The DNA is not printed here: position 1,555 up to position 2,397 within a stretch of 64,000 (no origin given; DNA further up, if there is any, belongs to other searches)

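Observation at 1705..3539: Two-gene operon: membrane-tethered cytochrome-b5-like protein plus ferric-reductase/NOX-like flavocytochrome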

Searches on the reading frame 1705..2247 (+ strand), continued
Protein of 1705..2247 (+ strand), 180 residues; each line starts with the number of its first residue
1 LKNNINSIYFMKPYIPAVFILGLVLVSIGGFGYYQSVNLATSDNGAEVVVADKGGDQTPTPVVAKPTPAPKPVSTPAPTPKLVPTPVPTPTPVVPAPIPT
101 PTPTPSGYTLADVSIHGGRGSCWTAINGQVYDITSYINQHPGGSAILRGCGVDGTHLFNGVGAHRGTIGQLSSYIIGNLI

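Call 33: find_encoding_contigs(protein=P0163, flank=4000, max_places=1)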
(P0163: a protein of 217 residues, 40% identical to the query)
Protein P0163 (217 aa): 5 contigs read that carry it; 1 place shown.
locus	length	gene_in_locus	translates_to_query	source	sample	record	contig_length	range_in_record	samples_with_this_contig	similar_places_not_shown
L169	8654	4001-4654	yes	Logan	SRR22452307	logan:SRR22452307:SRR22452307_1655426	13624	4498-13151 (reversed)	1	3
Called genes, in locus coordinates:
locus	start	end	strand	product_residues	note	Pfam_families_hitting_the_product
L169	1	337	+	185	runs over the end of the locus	-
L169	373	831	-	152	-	PF08818:DUF1801 (weak)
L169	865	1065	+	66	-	PF24250:HVO_2718 (weak), PF12844:HTH_19, PF01381:HTH_3, PF13560:HTH_31 (weak)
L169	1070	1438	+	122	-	-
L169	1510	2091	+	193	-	PF00085:Thioredoxin, PF13098:Thioredoxin_2 (faint)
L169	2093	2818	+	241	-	-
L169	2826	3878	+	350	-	PF00578:AhpC-TSA, PF08534:Redoxin, PF13905:Thioredoxin_8 (weak), PF17991:Thioredoxin_10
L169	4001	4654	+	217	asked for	PF00173:Cyt-b5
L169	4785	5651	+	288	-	PF00800:PDT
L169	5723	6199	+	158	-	-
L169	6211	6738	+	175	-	-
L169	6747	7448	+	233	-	PF02678:Pirin, PF17954:Pirin_C_2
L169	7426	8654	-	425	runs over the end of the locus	PF00070:Pyr_redox (faint), PF00890:FAD_binding_2, PF01134:GIDA, PF01262:AlaDh_PNT_C (weak), PF03486:HI0933_like, PF07992:Pyr_redox_2, PF12831:FAD_oxidored, PF22780:HI0933_like_1st, +1 more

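Call 34: find_encoding_contigs(protein=P0156, flank=4000, max_places=1)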
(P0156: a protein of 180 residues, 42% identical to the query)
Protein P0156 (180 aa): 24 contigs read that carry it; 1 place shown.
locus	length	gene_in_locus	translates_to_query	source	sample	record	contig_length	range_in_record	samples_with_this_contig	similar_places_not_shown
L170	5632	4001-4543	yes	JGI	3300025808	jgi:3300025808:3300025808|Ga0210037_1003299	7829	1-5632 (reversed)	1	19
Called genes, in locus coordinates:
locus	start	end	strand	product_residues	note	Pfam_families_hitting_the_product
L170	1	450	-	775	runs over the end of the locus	PF02743:dCache_1, PF00672:HAMP, PF00989:PAS, PF12860:PAS_7 (weak), PF13426:PAS_9, PF00512:HisKA, PF02518:HATPase_c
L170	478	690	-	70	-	-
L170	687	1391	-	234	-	PF01209:Ubie_methyltran, PF13489:Methyltransf_23, PF08241:Methyltransf_11, PF08242:Methyltransf_12, PF13649:Methyltransf_25, PF13847:Methyltransf_31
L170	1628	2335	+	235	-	PF01996:F420_ligase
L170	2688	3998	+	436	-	PF01794:Ferric_reduct, PF08022:FAD_binding_8, PF00175:NAD_binding_1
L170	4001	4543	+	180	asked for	PF00173:Cyt-b5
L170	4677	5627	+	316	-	PF00872:Transposase_mut, PF10551:MULE (weak)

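Call 36: search_solved_structures(query=A2, max_evalue=0.001, show_alignments=5)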
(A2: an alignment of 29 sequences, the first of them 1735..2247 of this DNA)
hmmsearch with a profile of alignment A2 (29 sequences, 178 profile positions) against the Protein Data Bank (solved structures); distinct sequences matched with E-value up to 0.001: 62 (the best 60 are shown).
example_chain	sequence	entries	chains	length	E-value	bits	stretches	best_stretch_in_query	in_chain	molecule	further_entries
1cxy_A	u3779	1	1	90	1.1e-22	84.3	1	102-177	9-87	CYTOCHROME B5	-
3ozz_B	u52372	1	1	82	2.4e-22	83.1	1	101-177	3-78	Cytochrome b5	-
3mus_A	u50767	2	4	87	7.3e-22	81.6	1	98-176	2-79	Cytochrome b5 type B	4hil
1eue_A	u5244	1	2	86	1.8e-21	80.3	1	98-176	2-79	CYTOCHROME B5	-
1awp_A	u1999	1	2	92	2.2e-21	80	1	97-176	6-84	CYTOCHROME B5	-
1b5m_A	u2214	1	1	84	2.8e-21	79.7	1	102-176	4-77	CYTOCHROME B5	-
1icc_A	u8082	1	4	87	4.2e-21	79.1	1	98-176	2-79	CYTOCHROME B5 OUTER MITOCHONDRIAL MEMBRANE ISOFORM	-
2ibj_A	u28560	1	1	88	1.2e-20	77.5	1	101-177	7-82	Cytochrome b5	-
3ner_A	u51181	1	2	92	1.3e-20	77.5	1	100-176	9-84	Cytochrome b5 type B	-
2i89_A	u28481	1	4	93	2.9e-20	76.4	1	97-176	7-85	Cytochrome b5 type B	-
4hin_A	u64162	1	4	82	9.2e-20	74.7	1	101-177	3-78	Cytochrome b5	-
4b8n_A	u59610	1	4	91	1.7e-19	73.9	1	100-160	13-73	CYTOCHROME B5-HOST ORIGIN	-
3ks0_A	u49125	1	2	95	3.3e-19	72.9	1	103-160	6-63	Cytochrome b2, mitochondrial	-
1es1_A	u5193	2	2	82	5e-19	72.3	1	101-177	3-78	CYTOCHROME B5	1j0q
1lj0_A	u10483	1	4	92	9.9e-19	71.4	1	97-176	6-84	Cytochrome B5 outer mitochondrial membrane isoform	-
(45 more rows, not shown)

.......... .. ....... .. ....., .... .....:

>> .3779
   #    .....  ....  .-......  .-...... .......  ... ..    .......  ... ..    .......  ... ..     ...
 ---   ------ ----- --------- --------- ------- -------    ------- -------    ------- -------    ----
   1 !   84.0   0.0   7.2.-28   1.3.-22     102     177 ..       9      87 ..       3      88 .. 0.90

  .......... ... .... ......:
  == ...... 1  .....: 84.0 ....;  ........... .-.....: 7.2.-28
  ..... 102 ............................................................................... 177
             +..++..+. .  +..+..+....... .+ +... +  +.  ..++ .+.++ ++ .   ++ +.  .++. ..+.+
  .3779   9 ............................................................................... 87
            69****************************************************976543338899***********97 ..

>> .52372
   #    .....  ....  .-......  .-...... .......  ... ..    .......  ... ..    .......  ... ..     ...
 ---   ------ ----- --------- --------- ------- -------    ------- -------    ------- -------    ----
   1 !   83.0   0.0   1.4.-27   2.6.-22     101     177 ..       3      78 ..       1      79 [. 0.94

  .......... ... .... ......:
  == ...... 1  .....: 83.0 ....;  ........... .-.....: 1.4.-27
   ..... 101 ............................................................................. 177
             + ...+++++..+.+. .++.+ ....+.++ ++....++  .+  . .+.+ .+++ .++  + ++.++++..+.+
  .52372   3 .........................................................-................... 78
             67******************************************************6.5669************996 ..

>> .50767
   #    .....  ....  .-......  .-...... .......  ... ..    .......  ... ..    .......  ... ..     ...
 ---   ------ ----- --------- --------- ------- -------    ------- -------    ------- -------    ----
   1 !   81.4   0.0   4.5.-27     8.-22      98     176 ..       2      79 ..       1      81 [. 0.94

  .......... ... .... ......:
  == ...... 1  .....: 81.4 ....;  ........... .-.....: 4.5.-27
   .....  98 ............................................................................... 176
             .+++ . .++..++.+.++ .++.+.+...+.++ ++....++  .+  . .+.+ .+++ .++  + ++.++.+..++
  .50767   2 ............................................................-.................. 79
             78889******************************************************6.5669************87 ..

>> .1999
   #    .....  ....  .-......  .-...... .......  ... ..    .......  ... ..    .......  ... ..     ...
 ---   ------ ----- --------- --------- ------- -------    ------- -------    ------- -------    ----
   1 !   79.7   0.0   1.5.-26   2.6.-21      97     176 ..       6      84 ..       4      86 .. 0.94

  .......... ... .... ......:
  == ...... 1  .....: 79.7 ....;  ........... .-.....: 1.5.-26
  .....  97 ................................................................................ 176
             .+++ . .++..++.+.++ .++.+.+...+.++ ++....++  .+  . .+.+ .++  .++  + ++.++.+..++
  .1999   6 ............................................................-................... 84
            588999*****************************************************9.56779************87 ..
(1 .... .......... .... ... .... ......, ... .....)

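Call 41: search_protein_families(library=pfam, proteins=[L166:4560-4895:+, L166:2261-2635:+, L163:4471-4881:+, L167:4502-4927:+], max_evalue=0.01)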
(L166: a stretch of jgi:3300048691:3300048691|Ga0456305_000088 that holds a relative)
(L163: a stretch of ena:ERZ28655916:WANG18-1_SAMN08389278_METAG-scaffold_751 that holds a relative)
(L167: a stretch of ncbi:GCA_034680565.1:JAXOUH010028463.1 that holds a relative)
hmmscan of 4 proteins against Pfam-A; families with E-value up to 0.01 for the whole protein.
L166:4560-4895:+ (111 aa): 0 families

L166:2261-2635:+ (124 aa): 0 families

L163:4471-4881:+ (136 aa): 2 families
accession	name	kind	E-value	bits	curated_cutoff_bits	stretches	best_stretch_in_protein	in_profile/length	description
PF09980.14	DUF2214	-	8.9e-05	22.9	34.1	1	3-83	7-86/147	Predicted membrane protein (DUF2214)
PF20349.3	DUF6644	-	0.003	18.2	27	1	3-125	27-151/155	Family of unknown function (DUF6644)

L167:4502-4927:+ (141 aa): 1 family
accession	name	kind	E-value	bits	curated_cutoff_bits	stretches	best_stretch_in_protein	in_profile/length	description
PF09980.14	DUF2214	-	0.00022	21.6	34.1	1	3-138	3-133/147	Predicted membrane protein (DUF2214)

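Call 51: predict_structure(alignment_id=A2)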
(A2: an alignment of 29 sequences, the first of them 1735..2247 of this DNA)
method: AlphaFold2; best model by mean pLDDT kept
length: 170 residues; sequences in the alignment: 29
mean_pLDDT: 80.4   pTM: 0.50
mean pLDDT of the five models: 80.4, 79.8, 79.4, 78.4, 77.5
residues with pLDDT >= 90: 65; 70-90: 63; 50-70: 25; < 50: 17
segments of 3 or more residues with pLDDT < 50: 39-49
pLDDT, mean of each block of 10 residues (from residue 1): 71 90 74 51 47 58 69 80 85 90 97 97 95 93 93 81 96
secondary structure, 60 per line:
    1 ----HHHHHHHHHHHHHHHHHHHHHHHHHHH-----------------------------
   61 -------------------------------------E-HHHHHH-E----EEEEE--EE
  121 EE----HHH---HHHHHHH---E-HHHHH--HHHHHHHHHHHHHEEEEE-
elements in order: H5-31 H100-105 E112-116 E119-122 H133-139 H145-149 H152-164 E165-169

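Call 55: fold_search(model_id=the predicted structure, library=pdb)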
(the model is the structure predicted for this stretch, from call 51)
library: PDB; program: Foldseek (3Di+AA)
matches with E <= 10: 83; with E <= 0.001: 57
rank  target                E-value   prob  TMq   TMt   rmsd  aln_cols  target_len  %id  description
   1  4hil_B                4.9e-07  1.00  0.41  0.83   1.5        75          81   35  1.25A Resolution Structure of Rat Type B Cytochrome b5 (released 2013-10-16)
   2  3ozz                  5.3e-07  1.00  0.41  0.82   1.5        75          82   37  Structure of a cytochrome b5 core-swap mutant (released 2011-09-14)
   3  1icc_C                5.3e-07  1.00  0.41  0.80   1.5        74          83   35  RAT OUTER MITOCHONDRIAL MEMBRANE CYTOCHROME B5 (released 2001-09-19)
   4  1u9m_A                5.6e-07  1.00  0.40  0.80   1.6        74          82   34  Crystal structure of F58W mutant of cytochrome b5 (released 2005-02-01)
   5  3lf5_A                6.4e-07  1.00  0.41  0.76   1.7        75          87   31  Structure of Human NADH cytochrome b5 oxidoreductase (Ncb5or) b5 Domain to 1.25A Resolution (released 2010-07-14)
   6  1lj0_A                6.4e-07  1.00  0.42  0.78   3.7        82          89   28  Structure of quintuple mutant of the rat outer mitocondrial cytochrome b5. (released 2002-11-20)
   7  3ner_A                7.9e-07  1.00  0.41  0.75   1.6        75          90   35  Structure of Human Type B Cytochrome b5 (released 2011-05-25)
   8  3mus_A                7.9e-07  1.00  0.42  0.81   2.3        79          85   34  2A Resolution Structure of Rat Type B Cytochrome b5 (released 2011-04-13)
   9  1m2i                  7.9e-07  1.00  0.40  0.79   1.7        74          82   36  Crystal structure of E44A/E56A mutant of cytochrome b5 (released 2003-03-18)
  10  4hin_B                8.4e-07  1.00  0.40  0.79   1.7        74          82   36  2.4A Resolution Structure of Bovine Cytochrome b5 (S71L) (released 2013-10-16)
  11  1icc_A                9.0e-07  1.00  0.41  0.76   1.5        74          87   35  RAT OUTER MITOCHONDRIAL MEMBRANE CYTOCHROME B5 (released 2001-09-19)
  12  1es1                  9.0e-07  1.00  0.40  0.79   1.7        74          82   34  CRYSTAL STRUCTURE OF VAL61HIS MUTANT OF TRYPSIN-SOLUBILIZED FRAGMENT OF CYTOCHROME B5 (released 2000-08-09)
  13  1m20                  9.0e-07  1.00  0.40  0.79   1.7        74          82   36  Crystal Structure of F35Y Mutant of Trypsin-solubilized Fragment of Cytochrome b5 (released 2002-09-11)
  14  1f03                  9.6e-07  1.00  0.40  0.80   1.8        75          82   36  SOLUTION STRUCTURE OF OXIDIZED BOVINE MICROSOMAL CYTOCHROME B5 MUTANT (E44A, E48A, E56A, D60A) AND ITS INTERACTION WITH  (released 2000-06-21)
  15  1b5m                  1.1e-06  1.00  0.41  0.79   1.4        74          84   35  RAT OUTER MITOCHONDRIAL MEMBRANE CYTOCHROME B5 (released 1997-03-12)
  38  1cxy                  5.0e-06  1.00  0.40  0.80   2.2        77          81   34  STRUCTURE AND CHARACTERIZATION OF ECTOTHIORHODOSPIRA VACUOLATA CYTOCHROME B558, A PROKARYOTIC HOMOLOGUE OF CYTOCHROME B5 (released 1999-09-10)
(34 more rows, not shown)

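Call 71: find_encoding_contigs(protein=P0121, flank=4000, max_places=1)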
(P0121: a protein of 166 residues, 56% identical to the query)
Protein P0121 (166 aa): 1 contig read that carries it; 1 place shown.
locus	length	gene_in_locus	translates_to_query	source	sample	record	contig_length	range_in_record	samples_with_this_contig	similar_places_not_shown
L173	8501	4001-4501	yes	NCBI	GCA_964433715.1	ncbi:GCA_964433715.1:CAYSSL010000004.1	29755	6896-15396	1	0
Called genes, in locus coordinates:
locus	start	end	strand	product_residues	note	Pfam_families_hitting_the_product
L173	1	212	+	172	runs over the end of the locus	PF13302:Acetyltransf_3, PF00583:Acetyltransf_1 (weak)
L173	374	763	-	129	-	-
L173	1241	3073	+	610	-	PF00664:ABC_membrane, PF00005:ABC_tran, PF02463:SMC_N (faint)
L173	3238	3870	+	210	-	-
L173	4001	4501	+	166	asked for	PF00173:Cyt-b5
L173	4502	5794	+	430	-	PF01794:Ferric_reduct, PF08022:FAD_binding_8 (weak), PF00175:NAD_binding_1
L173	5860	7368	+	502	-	PF02074:Peptidase_M32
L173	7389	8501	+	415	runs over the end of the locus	PF00070:Pyr_redox (faint), PF00890:FAD_binding_2, PF01266:DAO (weak), PF03486:HI0933_like, PF07992:Pyr_redox_2, PF12831:FAD_oxidored, PF13450:NAD_binding_8 (weak), PF22780:HI0933_like_1st, +1 more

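Call 72: find_encoding_contigs(protein=P0136, flank=4000, max_places=1)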
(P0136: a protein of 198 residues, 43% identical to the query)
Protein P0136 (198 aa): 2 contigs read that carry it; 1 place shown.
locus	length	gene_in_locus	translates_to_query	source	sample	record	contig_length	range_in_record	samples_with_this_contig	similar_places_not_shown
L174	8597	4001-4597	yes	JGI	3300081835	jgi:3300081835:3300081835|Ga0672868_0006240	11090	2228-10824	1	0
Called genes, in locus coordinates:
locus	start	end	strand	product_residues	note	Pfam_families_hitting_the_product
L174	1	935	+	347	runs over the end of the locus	PF13354:Beta-lactamase2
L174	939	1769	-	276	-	PF02535:Zip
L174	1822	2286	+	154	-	PF01475:FUR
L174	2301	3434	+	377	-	PF07907:YibE_F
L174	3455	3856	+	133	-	PF01741:MscL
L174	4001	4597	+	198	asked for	PF00173:Cyt-b5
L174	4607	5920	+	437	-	PF01794:Ferric_reduct, PF08022:FAD_binding_8 (weak), PF00175:NAD_binding_1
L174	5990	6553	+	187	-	PF04542:Sigma70_r2, PF08281:Sigma70_r4_2, PF04545:Sigma70_r4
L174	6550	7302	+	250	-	-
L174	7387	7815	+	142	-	-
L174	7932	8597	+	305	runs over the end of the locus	PF00005:ABC_tran, PF13175:AAA_15 (faint), PF13304:AAA_21 (weak)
